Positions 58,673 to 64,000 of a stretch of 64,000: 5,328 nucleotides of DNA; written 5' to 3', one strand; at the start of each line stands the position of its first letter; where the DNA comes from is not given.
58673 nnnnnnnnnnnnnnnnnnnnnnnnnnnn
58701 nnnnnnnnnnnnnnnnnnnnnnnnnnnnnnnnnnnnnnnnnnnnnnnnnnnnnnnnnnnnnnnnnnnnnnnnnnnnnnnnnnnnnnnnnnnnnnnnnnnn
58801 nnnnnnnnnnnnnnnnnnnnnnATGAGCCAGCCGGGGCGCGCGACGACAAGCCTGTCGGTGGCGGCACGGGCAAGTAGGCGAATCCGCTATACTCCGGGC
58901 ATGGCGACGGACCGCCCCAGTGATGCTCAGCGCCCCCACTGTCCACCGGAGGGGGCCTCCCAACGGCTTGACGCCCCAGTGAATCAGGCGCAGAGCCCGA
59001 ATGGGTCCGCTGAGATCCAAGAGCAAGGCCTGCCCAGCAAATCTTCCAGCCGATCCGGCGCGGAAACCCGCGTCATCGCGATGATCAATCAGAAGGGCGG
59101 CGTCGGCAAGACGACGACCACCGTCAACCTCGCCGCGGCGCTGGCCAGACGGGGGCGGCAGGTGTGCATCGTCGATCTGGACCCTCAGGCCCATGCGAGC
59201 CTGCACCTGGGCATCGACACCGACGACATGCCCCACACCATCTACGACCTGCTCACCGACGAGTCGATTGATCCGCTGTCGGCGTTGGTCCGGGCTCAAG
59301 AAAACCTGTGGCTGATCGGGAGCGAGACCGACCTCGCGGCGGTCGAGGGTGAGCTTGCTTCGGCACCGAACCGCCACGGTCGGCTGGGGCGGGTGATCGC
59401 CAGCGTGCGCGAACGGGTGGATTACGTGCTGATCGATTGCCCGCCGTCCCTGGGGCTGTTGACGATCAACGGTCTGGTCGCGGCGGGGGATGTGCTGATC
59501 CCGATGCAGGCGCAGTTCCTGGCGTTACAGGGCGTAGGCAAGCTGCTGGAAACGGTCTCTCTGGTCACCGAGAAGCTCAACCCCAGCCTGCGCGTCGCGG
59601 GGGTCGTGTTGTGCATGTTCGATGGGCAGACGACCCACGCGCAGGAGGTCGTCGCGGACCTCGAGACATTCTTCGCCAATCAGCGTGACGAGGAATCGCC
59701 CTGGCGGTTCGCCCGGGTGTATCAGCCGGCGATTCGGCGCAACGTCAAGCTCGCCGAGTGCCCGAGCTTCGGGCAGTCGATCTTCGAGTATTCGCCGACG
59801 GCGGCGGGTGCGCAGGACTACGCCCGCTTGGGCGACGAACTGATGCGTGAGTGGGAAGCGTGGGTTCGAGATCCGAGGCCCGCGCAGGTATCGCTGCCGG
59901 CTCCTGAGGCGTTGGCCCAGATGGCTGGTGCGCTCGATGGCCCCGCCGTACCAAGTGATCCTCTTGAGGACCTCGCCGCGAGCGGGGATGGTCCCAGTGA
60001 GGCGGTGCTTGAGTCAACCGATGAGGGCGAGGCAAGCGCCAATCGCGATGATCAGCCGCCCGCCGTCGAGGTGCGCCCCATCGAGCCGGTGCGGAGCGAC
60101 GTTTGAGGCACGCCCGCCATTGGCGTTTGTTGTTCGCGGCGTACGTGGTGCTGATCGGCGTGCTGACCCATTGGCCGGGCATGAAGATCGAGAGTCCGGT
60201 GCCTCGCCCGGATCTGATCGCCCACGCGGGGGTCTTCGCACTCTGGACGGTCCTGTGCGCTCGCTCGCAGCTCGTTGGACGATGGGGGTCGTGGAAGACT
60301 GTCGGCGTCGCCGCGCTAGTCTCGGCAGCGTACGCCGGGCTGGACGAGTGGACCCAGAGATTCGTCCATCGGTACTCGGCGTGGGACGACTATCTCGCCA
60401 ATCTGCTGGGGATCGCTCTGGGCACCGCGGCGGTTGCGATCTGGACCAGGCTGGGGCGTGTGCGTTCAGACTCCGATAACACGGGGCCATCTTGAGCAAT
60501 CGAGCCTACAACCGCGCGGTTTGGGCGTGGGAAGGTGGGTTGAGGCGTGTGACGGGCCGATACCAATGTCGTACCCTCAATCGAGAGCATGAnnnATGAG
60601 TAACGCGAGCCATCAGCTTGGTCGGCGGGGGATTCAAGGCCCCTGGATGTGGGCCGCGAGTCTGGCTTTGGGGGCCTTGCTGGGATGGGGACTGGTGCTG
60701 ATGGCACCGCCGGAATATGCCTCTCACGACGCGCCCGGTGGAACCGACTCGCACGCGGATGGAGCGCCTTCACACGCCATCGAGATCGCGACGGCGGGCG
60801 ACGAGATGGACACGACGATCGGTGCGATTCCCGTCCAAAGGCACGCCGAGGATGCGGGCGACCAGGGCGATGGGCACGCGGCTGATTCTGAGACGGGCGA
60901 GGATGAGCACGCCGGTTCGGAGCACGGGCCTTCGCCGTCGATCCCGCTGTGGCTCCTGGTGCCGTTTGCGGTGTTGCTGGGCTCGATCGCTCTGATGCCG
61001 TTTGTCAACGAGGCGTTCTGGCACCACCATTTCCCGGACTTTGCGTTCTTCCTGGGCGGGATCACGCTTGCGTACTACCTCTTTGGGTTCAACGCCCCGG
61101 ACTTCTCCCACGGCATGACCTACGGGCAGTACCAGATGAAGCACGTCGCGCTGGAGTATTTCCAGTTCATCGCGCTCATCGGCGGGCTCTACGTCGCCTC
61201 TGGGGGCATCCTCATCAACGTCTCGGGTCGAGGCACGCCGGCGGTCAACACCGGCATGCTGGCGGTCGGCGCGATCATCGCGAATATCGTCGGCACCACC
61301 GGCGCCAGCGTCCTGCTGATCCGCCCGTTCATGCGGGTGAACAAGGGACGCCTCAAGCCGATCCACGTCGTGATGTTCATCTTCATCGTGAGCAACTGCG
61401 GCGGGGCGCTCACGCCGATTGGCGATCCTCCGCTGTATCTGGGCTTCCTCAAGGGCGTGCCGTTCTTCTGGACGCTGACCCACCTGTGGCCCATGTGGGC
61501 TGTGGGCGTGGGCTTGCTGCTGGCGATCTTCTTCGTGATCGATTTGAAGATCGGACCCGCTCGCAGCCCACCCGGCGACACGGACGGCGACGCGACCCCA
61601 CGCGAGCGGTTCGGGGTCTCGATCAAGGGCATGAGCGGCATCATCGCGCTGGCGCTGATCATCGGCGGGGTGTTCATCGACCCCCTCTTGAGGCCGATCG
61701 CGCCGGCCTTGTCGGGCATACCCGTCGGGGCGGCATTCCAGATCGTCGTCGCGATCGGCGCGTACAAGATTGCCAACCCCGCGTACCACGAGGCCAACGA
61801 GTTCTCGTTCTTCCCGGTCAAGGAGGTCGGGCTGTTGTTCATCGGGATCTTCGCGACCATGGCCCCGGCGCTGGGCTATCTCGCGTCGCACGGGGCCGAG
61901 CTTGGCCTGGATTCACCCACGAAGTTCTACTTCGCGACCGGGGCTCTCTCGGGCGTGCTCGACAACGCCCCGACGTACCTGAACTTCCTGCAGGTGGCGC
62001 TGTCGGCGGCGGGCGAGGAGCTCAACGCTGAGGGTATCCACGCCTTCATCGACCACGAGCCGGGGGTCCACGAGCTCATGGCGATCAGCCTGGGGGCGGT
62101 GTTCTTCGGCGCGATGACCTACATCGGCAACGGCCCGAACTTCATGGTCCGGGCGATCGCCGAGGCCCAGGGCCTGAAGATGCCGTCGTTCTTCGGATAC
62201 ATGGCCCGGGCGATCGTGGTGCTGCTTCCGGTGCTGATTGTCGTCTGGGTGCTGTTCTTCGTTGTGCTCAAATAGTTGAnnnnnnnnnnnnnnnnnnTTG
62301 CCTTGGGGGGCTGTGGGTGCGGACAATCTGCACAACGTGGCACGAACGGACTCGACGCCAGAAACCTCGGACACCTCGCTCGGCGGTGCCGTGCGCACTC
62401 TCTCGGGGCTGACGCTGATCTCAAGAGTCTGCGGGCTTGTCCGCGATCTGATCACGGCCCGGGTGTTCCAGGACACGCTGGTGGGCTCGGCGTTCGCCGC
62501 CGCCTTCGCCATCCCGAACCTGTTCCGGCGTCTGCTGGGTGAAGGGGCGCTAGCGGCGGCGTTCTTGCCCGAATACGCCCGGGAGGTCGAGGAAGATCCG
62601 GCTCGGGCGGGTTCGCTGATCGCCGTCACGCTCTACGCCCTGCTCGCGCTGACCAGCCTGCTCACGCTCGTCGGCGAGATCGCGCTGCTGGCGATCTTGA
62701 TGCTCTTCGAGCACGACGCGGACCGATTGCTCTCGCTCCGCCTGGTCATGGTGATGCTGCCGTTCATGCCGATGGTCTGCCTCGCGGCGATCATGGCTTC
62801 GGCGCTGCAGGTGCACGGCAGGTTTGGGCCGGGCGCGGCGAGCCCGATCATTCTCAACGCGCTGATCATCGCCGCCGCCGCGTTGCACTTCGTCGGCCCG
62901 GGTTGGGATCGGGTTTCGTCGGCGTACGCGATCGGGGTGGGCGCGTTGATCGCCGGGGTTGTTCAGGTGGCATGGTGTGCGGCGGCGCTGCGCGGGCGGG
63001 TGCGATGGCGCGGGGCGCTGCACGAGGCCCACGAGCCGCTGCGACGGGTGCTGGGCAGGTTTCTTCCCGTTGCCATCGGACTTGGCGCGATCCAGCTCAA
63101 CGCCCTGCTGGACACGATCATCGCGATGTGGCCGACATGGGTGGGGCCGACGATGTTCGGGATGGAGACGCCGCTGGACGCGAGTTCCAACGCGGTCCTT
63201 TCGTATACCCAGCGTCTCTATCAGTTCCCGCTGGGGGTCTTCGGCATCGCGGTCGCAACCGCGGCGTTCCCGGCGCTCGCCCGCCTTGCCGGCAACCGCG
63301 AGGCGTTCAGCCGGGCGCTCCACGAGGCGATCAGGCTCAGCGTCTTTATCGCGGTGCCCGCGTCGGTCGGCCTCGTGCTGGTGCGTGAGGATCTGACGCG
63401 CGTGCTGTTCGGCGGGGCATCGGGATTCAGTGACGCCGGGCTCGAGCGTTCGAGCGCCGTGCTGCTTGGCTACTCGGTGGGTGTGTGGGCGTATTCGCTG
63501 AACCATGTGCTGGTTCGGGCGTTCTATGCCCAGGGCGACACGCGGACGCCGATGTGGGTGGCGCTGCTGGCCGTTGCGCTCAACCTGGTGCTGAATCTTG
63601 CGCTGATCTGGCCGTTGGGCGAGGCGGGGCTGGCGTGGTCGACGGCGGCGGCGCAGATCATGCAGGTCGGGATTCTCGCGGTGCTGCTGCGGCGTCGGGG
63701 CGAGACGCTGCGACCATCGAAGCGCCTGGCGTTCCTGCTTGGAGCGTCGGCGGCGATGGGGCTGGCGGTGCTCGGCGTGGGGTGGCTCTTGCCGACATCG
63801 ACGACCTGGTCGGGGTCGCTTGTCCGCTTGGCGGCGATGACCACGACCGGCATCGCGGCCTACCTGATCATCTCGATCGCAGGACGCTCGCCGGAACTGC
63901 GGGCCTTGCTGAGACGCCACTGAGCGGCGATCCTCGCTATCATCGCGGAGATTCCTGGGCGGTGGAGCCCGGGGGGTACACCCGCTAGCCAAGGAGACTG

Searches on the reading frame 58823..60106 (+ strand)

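Call 54: search_protein_families(library=pfam, proteins=[window:58823-60106:+], max_evalue=0.0001)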
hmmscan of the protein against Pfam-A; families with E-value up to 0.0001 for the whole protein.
window:58823-60106:+ (427 aa): 8 families
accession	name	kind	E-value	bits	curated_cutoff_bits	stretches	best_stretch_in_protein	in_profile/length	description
PF13614.12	AAA_31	-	5.2e-54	183.3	27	1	82-258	1-177/177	AAA domain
PF01656.29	CbiA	-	2.9e-23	82.6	25.4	1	85-319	1-124/125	CobQ/CobB/MinD/ParA nucleotide binding domain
PF10609.15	ParA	-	1.3e-13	51.4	27.1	1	83-275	4-184/246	NUBPL iron-transfer P-loop NTPase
PF09140.17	MipZ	-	1.3e-11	44.7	20.7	1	84-123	2-41/262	ATPase MipZ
PF06564.18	CBP_BcsQ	-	1.6e-08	34.8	21.3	1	85-219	4-136/234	Cellulose biosynthesis protein BcsQ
PF00142.24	Fer4_NifH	-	6.2e-08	32.9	25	1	88-147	5-62/271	4Fe-4S iron sulfur cluster binding proteins, NifH/frxC family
PF02374.21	ArsA_ATPase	-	1.4e-07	31.5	24.3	1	87-161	5-79/305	Anion-transporting ATPase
PF03029.23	ATP_bind_1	-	3.8e-05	24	27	1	93-207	6-99/240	Conserved hypothetical ATP binding protein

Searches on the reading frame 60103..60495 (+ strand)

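Call 54: search_protein_families(library=pfam, proteins=[window:60103-60495:+], max_evalue=0.0001)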
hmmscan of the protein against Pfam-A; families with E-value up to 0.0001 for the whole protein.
window:60103-60495:+ (130 aa): 1 family
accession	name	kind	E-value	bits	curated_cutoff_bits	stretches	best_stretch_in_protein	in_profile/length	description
PF04892.17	VanZ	-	3.9e-07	31.2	30.1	1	56-114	76-125/126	VanZ like family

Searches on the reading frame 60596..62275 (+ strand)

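Call 54: search_protein_families(library=pfam, proteins=[window:60596-62275:+], max_evalue=0.0001)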
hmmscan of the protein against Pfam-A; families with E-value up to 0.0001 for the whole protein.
window:60596-62275:+ (559 aa): 2 families
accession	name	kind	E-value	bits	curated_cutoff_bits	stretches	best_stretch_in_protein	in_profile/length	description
PF16980.11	CitMHS_2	-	1.7e-136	455.9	25.7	1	115-555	3-448/448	Putative citrate transport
PF03600.22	CitMHS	-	2.7e-14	53.5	31.9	2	428-554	63-182/336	Citrate transporter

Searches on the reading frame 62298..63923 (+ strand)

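Call 54: search_protein_families(library=pfam, proteins=[window:62298-63923:+], max_evalue=0.0001)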
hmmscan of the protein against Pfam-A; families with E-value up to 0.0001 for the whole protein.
window:62298-63923:+ (541 aa): 3 families
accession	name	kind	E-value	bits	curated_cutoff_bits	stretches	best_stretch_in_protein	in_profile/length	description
PF03023.19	MurJ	-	5.7e-86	289.3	27.4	1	54-503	2-437/451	Lipid II flippase MurJ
PF01554.23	MatE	-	1.8e-08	34.7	24.9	1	299-433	29-159/161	MatE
PF13440.11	Polysacc_synt_3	-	6.5e-08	32.6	23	1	300-372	213-285/293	Polysaccharide biosynthesis protein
